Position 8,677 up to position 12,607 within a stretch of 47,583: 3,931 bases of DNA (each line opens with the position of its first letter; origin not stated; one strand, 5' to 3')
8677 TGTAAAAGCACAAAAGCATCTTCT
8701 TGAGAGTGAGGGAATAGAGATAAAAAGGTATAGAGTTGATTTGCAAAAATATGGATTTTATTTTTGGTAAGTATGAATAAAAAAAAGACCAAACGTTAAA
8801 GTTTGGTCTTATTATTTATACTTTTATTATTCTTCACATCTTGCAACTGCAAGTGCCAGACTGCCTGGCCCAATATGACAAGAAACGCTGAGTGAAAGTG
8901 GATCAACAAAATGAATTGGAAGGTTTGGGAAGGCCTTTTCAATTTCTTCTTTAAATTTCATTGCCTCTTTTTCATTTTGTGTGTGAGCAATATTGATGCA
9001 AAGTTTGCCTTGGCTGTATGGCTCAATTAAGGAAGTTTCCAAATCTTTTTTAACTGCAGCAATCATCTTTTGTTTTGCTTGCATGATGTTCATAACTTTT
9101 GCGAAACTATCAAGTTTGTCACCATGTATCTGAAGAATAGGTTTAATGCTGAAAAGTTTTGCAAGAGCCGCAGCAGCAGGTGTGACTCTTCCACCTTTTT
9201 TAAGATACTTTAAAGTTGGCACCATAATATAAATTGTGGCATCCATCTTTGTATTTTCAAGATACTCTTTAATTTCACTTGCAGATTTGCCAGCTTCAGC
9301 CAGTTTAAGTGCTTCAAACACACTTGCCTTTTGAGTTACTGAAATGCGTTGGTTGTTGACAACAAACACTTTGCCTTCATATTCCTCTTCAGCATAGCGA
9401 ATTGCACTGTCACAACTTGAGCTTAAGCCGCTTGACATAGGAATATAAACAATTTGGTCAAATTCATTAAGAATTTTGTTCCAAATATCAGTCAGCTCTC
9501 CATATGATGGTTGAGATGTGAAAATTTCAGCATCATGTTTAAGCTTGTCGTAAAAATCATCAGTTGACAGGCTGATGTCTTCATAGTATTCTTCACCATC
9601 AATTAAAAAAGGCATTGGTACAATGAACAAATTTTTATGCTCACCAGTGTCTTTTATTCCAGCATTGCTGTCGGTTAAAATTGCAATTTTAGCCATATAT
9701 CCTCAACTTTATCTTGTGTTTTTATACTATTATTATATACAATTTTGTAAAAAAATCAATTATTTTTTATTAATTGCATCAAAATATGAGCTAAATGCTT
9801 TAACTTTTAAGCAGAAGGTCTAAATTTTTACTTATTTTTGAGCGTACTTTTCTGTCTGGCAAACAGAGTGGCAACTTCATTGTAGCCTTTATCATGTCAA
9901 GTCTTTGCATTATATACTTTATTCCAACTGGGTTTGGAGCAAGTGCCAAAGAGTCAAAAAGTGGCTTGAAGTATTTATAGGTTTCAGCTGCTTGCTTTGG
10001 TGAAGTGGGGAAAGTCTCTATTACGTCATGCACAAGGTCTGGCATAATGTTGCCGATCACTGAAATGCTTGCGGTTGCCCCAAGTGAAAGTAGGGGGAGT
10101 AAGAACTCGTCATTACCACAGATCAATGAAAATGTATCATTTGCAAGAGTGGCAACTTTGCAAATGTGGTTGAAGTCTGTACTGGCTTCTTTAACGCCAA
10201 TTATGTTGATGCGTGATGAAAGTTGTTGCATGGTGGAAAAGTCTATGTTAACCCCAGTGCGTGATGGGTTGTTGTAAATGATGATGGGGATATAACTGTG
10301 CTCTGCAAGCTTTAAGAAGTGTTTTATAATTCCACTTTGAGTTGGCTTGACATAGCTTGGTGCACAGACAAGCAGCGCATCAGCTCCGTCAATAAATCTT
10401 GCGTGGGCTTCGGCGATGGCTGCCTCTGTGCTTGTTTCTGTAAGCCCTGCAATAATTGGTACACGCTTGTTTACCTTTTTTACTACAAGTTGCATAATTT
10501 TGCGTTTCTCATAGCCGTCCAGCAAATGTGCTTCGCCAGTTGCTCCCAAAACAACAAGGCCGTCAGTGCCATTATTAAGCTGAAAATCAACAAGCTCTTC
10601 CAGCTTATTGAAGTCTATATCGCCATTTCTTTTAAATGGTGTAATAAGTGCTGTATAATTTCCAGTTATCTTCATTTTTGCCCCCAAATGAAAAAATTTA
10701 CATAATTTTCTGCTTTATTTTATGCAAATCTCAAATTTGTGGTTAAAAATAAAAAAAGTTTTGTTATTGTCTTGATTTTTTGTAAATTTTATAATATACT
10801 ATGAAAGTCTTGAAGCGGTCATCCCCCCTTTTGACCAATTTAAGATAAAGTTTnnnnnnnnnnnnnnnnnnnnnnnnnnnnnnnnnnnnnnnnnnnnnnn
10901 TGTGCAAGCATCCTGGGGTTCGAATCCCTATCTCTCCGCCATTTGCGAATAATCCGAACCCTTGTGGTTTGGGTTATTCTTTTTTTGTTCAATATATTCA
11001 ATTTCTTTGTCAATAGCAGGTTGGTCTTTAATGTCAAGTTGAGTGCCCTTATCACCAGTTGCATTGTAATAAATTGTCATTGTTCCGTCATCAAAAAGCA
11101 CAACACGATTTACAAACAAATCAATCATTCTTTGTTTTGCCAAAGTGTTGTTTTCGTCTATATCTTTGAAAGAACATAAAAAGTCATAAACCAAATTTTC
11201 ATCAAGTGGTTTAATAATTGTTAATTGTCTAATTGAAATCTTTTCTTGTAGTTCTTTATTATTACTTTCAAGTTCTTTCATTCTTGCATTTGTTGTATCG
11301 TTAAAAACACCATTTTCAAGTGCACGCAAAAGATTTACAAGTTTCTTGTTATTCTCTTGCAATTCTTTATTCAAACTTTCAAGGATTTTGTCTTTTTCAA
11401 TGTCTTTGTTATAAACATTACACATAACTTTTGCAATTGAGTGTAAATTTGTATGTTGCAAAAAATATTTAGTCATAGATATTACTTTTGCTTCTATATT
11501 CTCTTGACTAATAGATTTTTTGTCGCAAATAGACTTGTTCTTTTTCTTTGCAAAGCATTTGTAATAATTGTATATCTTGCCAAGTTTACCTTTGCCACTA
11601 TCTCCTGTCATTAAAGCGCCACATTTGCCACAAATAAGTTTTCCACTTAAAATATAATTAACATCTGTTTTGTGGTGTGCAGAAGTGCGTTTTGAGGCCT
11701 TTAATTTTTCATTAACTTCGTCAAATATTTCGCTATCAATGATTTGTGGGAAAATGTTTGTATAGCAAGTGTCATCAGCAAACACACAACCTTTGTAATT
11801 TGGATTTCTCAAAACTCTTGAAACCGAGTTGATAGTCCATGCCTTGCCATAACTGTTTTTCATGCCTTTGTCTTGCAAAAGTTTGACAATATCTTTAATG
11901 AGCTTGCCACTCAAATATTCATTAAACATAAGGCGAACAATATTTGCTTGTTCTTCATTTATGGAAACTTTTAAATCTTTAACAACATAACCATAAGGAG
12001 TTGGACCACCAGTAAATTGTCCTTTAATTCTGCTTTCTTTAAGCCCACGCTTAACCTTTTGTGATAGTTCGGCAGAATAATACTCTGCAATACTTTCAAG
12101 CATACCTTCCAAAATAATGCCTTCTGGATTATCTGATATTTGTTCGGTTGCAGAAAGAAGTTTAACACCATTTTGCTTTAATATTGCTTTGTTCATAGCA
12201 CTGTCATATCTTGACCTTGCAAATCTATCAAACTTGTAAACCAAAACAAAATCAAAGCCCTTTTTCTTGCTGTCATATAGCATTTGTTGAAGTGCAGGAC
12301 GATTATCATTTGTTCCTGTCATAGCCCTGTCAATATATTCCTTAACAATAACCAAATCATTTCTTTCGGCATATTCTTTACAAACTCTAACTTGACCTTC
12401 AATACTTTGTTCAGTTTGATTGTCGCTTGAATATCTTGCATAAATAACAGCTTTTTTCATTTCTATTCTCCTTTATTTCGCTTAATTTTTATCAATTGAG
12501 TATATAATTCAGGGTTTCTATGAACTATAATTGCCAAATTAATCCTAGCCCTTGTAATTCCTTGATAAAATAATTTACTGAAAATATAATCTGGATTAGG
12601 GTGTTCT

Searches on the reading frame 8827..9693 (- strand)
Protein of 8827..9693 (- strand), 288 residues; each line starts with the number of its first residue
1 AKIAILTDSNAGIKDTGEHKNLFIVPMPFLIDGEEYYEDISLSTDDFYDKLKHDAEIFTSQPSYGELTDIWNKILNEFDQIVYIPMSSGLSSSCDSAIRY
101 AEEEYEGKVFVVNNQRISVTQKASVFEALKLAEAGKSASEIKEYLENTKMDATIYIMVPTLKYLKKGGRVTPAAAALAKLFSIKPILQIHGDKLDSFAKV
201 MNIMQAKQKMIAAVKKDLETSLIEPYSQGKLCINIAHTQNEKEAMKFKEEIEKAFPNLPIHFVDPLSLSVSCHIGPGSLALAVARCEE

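Call 52: search_protein_families(library=pfam, proteins=[window:8827-9693:-], max_evalue=0.001)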
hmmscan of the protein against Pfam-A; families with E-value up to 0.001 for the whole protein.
window:8827-9693:- (288 aa): 2 families
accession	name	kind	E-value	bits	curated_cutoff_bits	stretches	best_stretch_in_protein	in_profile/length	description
PF02645.21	DegV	-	4.5e-59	200.5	27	1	2-284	1-278/280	Uncharacterised protein, DegV family COG1307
PF13684.11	FakA-like_C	-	0.00022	21.1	23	0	59-151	29-115/216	Fatty acid kinase subunit A-like, C-terminal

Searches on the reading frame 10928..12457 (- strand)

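Call 51: search_protein_families(library=pfam, proteins=[window:10928-12457:-], max_evalue=0.001)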
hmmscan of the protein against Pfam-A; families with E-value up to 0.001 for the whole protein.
window:10928-12457:- (509 aa): 3 families
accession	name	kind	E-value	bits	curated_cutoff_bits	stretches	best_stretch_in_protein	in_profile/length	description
PF00239.26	Resolvase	-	9.7e-32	110.5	23.3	1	3-147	1-144/145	Resolvase, N terminal domain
PF07508.19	Recombinase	-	4.8e-18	65.7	21.1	1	168-253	1-100/102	Recombinase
PF13408.12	Zn_ribbon_recom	-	8.9e-13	48.8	25.3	1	269-327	1-55/58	Recombinase zinc beta ribbon domain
